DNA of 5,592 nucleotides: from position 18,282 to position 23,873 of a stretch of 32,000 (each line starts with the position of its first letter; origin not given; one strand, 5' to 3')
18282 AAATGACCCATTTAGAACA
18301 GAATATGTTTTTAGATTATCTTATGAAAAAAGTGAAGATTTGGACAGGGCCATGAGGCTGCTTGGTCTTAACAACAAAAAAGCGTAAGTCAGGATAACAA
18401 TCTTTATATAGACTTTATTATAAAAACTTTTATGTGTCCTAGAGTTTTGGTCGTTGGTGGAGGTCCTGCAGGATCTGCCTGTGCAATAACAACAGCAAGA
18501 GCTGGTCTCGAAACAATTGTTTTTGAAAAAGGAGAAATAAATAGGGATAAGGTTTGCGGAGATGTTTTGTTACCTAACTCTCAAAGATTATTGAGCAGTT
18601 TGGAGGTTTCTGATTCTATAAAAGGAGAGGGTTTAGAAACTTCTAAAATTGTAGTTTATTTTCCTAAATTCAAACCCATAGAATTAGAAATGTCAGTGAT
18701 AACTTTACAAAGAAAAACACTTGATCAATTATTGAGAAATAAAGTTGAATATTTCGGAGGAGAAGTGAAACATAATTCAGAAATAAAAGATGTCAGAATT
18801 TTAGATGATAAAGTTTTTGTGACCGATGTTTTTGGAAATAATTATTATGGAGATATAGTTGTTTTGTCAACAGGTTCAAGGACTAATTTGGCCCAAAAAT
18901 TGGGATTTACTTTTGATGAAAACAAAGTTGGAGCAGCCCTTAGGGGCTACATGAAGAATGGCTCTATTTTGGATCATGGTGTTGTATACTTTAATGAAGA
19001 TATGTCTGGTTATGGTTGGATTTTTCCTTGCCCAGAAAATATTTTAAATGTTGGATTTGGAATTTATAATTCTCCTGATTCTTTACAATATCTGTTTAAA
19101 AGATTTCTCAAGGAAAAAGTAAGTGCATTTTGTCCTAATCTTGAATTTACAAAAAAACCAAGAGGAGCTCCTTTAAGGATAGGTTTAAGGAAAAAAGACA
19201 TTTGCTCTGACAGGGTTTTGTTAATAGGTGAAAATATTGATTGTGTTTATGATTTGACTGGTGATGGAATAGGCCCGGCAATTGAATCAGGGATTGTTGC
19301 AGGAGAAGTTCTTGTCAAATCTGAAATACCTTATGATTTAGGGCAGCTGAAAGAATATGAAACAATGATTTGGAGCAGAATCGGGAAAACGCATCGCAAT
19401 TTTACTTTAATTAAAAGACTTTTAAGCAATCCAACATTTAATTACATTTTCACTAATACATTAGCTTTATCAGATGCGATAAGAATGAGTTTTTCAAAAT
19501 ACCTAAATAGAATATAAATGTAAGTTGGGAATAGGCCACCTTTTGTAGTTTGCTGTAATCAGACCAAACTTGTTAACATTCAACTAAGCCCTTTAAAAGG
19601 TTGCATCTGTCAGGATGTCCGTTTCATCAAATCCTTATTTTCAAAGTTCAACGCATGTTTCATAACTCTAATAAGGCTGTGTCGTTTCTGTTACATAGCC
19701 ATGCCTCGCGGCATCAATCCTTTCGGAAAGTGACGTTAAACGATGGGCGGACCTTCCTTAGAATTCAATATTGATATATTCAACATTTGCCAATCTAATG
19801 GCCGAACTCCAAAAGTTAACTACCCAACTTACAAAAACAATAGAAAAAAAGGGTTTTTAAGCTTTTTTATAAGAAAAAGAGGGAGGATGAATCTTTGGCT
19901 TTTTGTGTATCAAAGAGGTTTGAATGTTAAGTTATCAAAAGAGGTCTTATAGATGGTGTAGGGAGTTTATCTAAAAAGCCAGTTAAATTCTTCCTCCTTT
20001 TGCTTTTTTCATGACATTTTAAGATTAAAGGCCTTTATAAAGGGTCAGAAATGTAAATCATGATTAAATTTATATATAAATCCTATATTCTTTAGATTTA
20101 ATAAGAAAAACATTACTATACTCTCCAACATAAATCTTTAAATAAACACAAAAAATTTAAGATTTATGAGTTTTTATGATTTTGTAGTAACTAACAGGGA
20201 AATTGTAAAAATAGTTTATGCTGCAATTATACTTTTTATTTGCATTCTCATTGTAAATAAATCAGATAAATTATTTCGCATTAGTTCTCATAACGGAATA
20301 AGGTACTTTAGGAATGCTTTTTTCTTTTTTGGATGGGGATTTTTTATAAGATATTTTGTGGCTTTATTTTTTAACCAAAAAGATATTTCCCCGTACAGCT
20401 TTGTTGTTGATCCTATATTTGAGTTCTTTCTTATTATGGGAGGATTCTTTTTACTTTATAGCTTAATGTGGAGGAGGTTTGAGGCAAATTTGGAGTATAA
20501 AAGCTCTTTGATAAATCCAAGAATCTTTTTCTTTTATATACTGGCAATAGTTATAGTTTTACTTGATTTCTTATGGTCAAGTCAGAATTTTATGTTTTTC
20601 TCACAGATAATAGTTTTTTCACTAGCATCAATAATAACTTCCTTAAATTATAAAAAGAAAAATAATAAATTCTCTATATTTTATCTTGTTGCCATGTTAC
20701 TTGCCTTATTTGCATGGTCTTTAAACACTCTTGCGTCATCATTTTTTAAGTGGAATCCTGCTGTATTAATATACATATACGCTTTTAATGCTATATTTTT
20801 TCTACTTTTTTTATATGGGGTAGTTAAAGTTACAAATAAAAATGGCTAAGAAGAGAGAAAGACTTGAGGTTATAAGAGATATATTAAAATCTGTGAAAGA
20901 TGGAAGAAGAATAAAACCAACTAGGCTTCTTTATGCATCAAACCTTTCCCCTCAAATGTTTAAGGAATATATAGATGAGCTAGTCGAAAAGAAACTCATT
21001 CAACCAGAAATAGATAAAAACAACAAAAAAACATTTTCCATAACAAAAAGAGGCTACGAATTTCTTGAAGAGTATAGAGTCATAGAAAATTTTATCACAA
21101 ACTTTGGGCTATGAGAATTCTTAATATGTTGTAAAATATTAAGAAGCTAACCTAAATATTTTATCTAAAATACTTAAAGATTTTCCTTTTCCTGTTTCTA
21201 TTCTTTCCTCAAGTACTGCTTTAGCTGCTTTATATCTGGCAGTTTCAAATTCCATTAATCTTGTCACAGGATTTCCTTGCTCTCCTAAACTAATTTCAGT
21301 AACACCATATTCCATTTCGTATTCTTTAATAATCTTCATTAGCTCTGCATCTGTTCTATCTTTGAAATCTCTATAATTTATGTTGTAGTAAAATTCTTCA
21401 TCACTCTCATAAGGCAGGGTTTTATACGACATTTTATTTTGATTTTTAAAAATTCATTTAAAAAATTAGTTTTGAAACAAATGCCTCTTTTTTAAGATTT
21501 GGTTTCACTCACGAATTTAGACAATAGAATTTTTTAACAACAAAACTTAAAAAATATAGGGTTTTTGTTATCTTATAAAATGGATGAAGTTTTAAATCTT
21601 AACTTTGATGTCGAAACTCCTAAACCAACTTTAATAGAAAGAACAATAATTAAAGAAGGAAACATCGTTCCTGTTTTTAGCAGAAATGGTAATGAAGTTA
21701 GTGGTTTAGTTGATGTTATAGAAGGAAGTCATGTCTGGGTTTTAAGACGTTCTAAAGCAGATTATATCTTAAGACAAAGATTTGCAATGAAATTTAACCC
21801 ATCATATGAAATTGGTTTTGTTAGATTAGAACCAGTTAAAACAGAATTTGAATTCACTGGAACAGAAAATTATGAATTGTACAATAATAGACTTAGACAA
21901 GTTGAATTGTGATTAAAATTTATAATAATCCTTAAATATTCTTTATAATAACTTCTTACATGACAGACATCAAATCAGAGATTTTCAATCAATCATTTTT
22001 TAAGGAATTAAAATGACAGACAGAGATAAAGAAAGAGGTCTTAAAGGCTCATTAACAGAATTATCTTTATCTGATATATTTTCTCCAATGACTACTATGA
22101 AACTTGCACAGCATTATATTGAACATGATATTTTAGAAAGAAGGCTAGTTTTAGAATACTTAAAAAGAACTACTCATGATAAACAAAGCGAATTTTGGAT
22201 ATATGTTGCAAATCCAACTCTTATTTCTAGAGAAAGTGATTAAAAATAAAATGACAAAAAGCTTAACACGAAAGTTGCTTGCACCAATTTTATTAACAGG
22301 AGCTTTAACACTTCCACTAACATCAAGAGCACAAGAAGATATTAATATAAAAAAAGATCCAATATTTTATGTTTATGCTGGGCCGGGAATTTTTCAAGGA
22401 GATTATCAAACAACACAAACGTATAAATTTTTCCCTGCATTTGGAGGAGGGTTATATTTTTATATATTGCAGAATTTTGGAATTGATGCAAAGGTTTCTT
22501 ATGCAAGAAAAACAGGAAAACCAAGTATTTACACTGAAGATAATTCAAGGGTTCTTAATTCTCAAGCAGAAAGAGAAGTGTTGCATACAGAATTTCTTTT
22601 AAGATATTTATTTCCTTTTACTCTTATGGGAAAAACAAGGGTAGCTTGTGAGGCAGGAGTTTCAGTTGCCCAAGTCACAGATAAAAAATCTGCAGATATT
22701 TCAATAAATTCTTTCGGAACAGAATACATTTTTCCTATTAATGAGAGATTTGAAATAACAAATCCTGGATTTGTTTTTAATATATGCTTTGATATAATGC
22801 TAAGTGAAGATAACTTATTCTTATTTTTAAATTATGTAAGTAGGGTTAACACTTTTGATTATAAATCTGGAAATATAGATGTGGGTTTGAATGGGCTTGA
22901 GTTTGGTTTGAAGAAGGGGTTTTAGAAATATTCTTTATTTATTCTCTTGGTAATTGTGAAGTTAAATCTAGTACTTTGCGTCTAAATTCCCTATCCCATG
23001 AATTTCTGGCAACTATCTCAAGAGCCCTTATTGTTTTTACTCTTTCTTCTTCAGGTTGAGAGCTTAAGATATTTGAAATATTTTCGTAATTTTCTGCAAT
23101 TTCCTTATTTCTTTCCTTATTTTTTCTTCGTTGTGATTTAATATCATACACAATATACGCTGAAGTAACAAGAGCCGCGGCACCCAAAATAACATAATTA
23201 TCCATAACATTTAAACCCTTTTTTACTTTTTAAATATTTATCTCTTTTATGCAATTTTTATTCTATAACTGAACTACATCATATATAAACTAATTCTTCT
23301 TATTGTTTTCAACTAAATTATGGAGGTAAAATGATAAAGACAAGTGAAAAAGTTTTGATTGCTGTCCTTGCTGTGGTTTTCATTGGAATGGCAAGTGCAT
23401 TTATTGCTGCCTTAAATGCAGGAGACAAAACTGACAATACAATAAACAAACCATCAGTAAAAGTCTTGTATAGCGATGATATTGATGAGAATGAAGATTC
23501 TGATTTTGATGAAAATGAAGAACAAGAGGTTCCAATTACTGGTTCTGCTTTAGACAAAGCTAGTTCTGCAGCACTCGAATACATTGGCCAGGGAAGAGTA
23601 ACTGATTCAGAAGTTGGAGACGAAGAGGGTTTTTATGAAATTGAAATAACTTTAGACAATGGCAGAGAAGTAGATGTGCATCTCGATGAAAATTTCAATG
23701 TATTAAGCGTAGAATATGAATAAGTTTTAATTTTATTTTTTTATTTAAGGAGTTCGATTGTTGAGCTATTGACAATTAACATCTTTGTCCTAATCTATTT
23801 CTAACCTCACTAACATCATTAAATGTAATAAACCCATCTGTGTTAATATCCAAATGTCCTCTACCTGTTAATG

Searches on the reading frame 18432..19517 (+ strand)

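Call 8: search_protein_families(library=pfam, proteins=[window:18432-19517:+], max_evalue=0.01)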
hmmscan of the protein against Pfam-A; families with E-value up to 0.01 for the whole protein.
window:18432-19517:+ (361 aa): 12 families
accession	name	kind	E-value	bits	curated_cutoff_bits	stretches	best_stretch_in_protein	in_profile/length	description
PF07992.20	Pyr_redox_2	-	8.6e-10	38.9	26.1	1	4-152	2-112/291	Pyridine nucleotide-disulphide oxidoreductase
PF13738.12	Pyr_redox_3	-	1.8e-09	37.7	30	1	6-149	1-134/305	Pyridine nucleotide-disulphide oxidoreductase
PF01266.30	DAO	-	2.6e-08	34.2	27.9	1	4-36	1-34/353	FAD dependent oxidoreductase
PF01494.25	FAD_binding_3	-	1.1e-07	31.9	22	1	5-122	4-127/349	FAD binding domain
PF03486.20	HI0933_like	-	1.4e-07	31.7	50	1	4-40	2-38/244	HI0933-like protein Rossmann domain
PF00890.30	FAD_binding_2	-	1.4e-06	28.3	20.4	1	5-35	2-32/414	FAD binding domain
PF12831.13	FAD_oxidored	-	6.5e-06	26.1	27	1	5-34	2-31/416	FAD dependent oxidoreductase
PF22578.2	GGR_cat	-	1.1e-05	25.6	27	1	185-231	22-73/88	Geranylgeranyl reductase catalytic domain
PF01134.28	GIDA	-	2.2e-05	24.2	22.1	1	5-41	2-35/391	Glucose inhibited division protein A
PF13450.12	NAD_binding_8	-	3.4e-05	24.5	21.9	1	7-35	1-29/68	NAD(P)-binding Rossmann-like domain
PF04820.20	Trp_halogenase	-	0.0014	18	21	1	4-62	1-62/458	Tryptophan halogenase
PF05834.18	Lycopene_cycl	-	0.0069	15.9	23.4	0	5-153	2-146/380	Lycopene cyclase protein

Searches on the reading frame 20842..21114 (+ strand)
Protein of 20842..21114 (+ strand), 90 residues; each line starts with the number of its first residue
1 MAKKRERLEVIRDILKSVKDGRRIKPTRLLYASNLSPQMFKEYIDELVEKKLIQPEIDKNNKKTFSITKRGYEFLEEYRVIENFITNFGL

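Call 34: search_protein_families(library=pfam, proteins=[window:20842-21114:+], max_evalue=0.1)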
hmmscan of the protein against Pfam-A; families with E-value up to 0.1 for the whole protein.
window:20842-21114:+ (90 aa): 7 families
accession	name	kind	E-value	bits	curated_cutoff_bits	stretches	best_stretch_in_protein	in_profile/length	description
PF14947.12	HTH_45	-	7.2e-20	71.2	25.5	1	4-84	1-75/77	Winged helix-turn-helix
PF14277.12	DUF4364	-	0.00014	22.1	26.9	1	40-77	36-72/162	Domain of unknown function (DUF4364)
PF10711.15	DUF2513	-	0.0009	20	29.6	1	8-79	4-82/100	Hypothetical protein (DUF2513)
PF24409.1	wHTH-PRTase_assc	-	0.0086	16.5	27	1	14-79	3-59/83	wHTH-PRTase associated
PF13412.12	HTH_24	-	0.016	15.2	21.9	1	11-54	5-48/48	Winged helix-turn-helix DNA-binding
PF09202.17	Rio2_N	-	0.06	14.1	27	1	25-75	26-74/82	Rio2, N-terminal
PF12659.13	Stn1_C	-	0.076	13.4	25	1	7-60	21-76/165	Telomere capping C-terminal wHTH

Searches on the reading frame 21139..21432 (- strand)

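Call 34: search_protein_families(library=pfam, proteins=[window:21139-21432:-], max_evalue=0.1)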
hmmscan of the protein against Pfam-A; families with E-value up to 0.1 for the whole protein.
window:21139-21432:- (97 aa): 1 family
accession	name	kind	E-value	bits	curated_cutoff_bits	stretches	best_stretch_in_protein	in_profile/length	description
PF04561.19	RNA_pol_Rpb2_2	-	0.0091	16.1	21.7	1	9-82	64-135/190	RNA polymerase Rpb2, domain 2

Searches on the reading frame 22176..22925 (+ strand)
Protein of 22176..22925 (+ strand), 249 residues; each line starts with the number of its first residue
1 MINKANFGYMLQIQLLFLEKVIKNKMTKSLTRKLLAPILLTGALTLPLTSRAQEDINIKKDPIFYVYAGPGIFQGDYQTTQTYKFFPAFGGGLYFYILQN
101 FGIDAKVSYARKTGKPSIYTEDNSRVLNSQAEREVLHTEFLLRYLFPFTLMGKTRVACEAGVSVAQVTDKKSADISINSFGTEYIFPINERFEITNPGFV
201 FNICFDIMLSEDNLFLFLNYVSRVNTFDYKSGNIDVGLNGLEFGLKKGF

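Call 8: search_protein_families(library=pfam, proteins=[window:22176-22925:+], max_evalue=0.01)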
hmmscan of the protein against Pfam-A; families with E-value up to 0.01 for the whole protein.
window:22176-22925:+ (249 aa): 1 family
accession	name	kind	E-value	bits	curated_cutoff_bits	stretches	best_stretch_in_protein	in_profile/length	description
PF13505.12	OMP_b-brl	-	0.00065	20.4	28.7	1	64-238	20-171/175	Outer membrane protein beta-barrel domain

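Call 88: search_solved_structures(query=window:22251-22922:+, max_evalue=10)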
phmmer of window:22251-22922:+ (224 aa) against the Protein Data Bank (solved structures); distinct sequences matched with E-value up to 10: 1.
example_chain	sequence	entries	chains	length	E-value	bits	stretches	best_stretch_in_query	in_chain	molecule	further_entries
7mw1_D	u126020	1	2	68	0.48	13.2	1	12-52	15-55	Nucleoporin Nup35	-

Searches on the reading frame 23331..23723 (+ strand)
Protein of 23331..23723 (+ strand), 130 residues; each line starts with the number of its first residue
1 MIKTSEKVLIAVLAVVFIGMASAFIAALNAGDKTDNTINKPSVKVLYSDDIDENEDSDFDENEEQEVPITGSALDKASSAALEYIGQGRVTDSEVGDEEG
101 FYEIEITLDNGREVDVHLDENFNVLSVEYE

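Call 8: search_protein_families(library=pfam, proteins=[window:23331-23723:+], max_evalue=0.01)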
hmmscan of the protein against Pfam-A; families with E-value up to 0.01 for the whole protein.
window:23331-23723:+ (130 aa): 2 families
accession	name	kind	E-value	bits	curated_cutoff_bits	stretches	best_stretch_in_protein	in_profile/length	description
PF03413.25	PepSY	-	0.0061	17.3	24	0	74-116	4-47/60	Peptidase propeptide and YPEB domain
PF16204.10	BDHCT_assoc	-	0.0076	16.4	24.6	1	31-91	109-169/223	BDHCT-box associated domain on Bloom syndrome protein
